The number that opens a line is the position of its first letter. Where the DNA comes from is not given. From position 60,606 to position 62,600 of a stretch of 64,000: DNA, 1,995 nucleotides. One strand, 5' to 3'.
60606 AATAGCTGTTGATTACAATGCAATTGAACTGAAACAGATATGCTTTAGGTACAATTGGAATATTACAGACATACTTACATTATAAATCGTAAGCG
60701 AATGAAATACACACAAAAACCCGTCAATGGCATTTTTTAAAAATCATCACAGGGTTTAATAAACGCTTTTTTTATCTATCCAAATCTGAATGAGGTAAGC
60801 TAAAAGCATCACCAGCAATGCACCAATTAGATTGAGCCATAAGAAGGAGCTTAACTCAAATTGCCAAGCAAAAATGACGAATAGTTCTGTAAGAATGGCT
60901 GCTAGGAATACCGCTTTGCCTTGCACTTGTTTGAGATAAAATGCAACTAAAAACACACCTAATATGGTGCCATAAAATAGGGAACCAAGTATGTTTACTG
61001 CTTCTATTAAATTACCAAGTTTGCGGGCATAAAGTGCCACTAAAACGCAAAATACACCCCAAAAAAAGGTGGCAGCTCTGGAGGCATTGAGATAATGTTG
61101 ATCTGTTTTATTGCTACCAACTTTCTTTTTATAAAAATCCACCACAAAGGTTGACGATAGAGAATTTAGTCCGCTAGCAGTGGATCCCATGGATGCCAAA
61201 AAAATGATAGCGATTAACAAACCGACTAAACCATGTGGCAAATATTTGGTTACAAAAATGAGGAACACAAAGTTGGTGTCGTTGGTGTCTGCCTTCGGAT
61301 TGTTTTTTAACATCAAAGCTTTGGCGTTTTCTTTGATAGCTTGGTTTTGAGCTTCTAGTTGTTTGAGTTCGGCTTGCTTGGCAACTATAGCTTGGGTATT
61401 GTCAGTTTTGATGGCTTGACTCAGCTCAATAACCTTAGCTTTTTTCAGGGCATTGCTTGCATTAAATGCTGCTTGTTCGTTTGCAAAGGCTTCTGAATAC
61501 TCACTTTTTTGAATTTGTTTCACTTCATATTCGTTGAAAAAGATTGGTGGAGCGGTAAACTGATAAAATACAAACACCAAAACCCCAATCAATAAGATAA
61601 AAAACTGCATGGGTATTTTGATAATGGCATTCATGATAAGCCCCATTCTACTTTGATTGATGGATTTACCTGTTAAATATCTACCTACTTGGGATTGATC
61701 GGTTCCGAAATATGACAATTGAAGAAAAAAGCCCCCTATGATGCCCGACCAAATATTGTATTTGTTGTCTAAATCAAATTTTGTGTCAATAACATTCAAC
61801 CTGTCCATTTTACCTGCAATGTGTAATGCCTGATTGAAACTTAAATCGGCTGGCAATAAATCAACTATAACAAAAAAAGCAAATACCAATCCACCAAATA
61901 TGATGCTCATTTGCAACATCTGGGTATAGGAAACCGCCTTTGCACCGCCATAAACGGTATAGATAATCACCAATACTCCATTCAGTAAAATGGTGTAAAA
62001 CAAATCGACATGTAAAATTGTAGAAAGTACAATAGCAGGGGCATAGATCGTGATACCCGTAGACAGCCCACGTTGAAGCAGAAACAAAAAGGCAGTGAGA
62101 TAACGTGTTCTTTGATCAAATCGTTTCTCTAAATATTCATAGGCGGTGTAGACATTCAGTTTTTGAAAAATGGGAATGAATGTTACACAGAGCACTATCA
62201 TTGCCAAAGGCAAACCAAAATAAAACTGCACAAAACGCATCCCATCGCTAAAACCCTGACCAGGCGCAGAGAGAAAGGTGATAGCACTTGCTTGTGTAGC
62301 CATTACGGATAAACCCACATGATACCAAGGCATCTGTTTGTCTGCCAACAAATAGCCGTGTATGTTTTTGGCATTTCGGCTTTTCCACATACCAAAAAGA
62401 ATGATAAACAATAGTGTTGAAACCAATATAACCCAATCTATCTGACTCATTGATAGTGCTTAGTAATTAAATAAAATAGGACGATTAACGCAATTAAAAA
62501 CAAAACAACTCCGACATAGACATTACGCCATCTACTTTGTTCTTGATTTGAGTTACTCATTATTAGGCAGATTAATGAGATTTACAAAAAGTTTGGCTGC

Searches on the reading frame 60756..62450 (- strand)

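Call 75: search_protein_families(library=pfam, proteins=[window:60756-62450:-], max_evalue=0.00001)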
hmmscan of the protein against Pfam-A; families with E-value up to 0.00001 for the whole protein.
window:60756-62450:- (564 aa): 1 family
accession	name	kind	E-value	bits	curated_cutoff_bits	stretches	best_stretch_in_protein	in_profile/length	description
PF00474.23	SSF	-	1.4e-40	139.8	22.8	2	33-297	1-259/406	Sodium:solute symporter family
